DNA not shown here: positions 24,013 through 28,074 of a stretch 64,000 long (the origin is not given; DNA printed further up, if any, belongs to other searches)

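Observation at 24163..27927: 1254-aa enzyme with two GT2 domains, an extra N-terminal GT-B/CgeB-like domain and two TPR blocks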

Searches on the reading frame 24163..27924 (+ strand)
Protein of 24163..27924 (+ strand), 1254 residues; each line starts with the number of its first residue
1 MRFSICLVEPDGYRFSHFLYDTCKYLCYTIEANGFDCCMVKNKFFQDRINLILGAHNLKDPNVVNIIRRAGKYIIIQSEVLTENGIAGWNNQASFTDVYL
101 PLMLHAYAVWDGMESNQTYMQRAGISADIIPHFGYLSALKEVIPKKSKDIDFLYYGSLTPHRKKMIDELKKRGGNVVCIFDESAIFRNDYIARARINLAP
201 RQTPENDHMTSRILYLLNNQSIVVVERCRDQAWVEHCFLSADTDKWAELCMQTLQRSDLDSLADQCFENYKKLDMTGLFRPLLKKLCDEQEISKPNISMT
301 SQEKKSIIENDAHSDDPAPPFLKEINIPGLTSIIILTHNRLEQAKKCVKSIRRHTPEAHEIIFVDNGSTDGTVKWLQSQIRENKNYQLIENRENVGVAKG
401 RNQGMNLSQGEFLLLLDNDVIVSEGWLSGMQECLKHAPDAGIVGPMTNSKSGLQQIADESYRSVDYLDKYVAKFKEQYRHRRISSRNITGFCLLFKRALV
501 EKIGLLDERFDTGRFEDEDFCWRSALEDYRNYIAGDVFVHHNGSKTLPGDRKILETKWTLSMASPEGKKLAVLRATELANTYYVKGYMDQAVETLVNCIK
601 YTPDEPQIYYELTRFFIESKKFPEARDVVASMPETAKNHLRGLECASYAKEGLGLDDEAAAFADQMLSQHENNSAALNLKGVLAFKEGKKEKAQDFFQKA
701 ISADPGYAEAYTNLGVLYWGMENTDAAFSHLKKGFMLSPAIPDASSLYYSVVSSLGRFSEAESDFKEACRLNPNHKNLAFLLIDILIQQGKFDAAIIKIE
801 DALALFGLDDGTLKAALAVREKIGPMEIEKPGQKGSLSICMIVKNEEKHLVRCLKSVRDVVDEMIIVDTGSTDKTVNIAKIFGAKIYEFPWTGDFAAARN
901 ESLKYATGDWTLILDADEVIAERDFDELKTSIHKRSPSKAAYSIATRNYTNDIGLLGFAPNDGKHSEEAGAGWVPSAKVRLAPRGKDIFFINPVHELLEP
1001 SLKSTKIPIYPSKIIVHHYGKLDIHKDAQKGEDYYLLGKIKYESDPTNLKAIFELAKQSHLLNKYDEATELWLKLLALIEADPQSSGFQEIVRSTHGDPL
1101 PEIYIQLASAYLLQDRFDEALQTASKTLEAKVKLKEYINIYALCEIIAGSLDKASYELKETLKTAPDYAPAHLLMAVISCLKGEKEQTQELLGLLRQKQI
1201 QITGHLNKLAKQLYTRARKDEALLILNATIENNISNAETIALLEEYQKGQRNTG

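Call 4: search_protein_families(library=pfam, proteins=[window:24163-27924:+], max_evalue=0.1)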
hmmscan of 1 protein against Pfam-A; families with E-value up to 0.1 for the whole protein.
window:24163-27924:+ (1254 aa): 32 families (the best 25 are shown)
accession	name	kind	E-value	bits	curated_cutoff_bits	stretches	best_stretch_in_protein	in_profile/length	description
PF00535.33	Glycos_transf_2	-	1.7e-52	178.2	23.3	2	332-504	1-168/168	Glycosyl transferase family 2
PF14559.12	TPR_19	-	1.2e-26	93.2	25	3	756-796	5-45/68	Tetratricopeptide repeat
PF07719.23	TPR_2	-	1.1e-20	72.4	27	2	675-706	2-33/34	Tetratricopeptide repeat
PF00515.34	TPR_1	-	1.5e-19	69.4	27.8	3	675-707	2-34/34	Tetratricopeptide repeat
PF13181.12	TPR_8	-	2.4e-19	68.2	25.7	2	676-706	3-33/34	Tetratricopeptide repeat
PF13431.12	TPR_17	-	1.3e-17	63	24.4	1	696-718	1-23/34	Tetratricopeptide repeat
PF13428.12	TPR_14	-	3.5e-16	58.5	23.5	0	681-716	8-43/44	Tetratricopeptide repeat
PF13432.12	TPR_16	-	9.7e-16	58.3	32.7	2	755-804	10-59/65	Tetratricopeptide repeat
PF10111.15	Glyco_tranf_2_2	-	1.8e-14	54.3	27.3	2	344-524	15-199/276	Glycosyltransferase like family 2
PF13414.12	TPR_11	-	1.8e-13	50.3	26.8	2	685-720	5-40/42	TPR repeat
PF13641.12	Glyco_tranf_2_3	-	7.7e-12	46.1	27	1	328-542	1-212/230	Glycosyltransferase like family 2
PF13424.12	TPR_12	-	2.5e-10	40.8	30.1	2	704-733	41-70/77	Tetratricopeptide repeat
PF13704.12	Glyco_tranf_2_4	-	3.5e-10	40.7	27.5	2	844-924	1-88/98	Glycosyl transferase family 2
PF12895.13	ANAPC3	-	1.2e-08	35.6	27.2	0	1107-1160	29-81/82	Anaphase-promoting complex, cyclosome, subunit 3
PF23914.1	TPR_CcmH_CycH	-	4e-08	33.7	42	0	1043-1083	115-155/158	Cytochrome c-type biogenesis protein H TPR domain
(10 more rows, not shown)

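Call 8: find_encoding_contigs(protein=window:24163-27924:+, flank=10000, max_places=4)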
Protein window:24163-27924:+ (1254 aa): 6 contigs read that carry it; 2 places shown.
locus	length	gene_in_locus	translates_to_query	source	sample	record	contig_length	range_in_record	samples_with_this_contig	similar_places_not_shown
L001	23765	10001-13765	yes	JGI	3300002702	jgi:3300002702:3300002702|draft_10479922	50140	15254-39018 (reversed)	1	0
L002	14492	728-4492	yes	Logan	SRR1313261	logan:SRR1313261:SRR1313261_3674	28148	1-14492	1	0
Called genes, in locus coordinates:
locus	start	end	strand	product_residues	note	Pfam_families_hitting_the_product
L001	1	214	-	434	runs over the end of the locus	PF00155:Aminotran_1_2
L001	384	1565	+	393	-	PF21710:Spt6_S1 (faint), PF00575:S1 (weak), PF13509:S1_2 (faint), PF00575:S1, PF23459:S1_RRP5 (weak), PF00575:S1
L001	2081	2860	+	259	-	PF00483:NTP_transferase, PF12804:NTP_transf_3 (weak)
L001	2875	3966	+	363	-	PF01073:3Beta_HSD (weak), PF01370:Epimerase, PF02719:Polysacc_synt_2, PF04321:RmlD_sub_bind, PF16363:GDP_Man_Dehyd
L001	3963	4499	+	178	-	PF00908:dTDP_sugar_isom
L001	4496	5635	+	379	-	PF00155:Aminotran_1_2 (weak), PF01041:DegT_DnrJ_EryC1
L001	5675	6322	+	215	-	PF13489:Methyltransf_23, PF06325:PrmA (weak), PF05175:MTS, PF13847:Methyltransf_31, PF08241:Methyltransf_11, PF08242:Methyltransf_12, PF13649:Methyltransf_25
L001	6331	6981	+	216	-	PF25084:LbH_EIF2B (weak), PF21711:DCTN5 (weak), PF00132:Hexapep (weak), PF25087:GMPPB_C, PF00132:Hexapep, PF14602:Hexapep_2 (weak)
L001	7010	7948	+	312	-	-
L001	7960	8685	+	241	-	PF08889:WbqC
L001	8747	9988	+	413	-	PF05050:Methyltransf_21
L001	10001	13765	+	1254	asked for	PF00535:Glycos_transf_2, PF10111:Glyco_tranf_2_2, PF13428:TPR_14 (faint), PF13641:Glyco_tranf_2_3, PF14559:TPR_19 (faint), PF00515:TPR_1 (faint), PF07719:TPR_2 (faint), PF00535:Glycos_transf_2, +9 more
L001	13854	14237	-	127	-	PF07309:FlaF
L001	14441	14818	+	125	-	PF21956:DUF6922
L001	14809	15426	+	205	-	PF08843:AbiEii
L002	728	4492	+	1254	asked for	PF00535:Glycos_transf_2, PF10111:Glyco_tranf_2_2, PF13428:TPR_14 (faint), PF13641:Glyco_tranf_2_3, PF14559:TPR_19 (faint), PF00515:TPR_1 (faint), PF07719:TPR_2 (faint), PF00535:Glycos_transf_2, +9 more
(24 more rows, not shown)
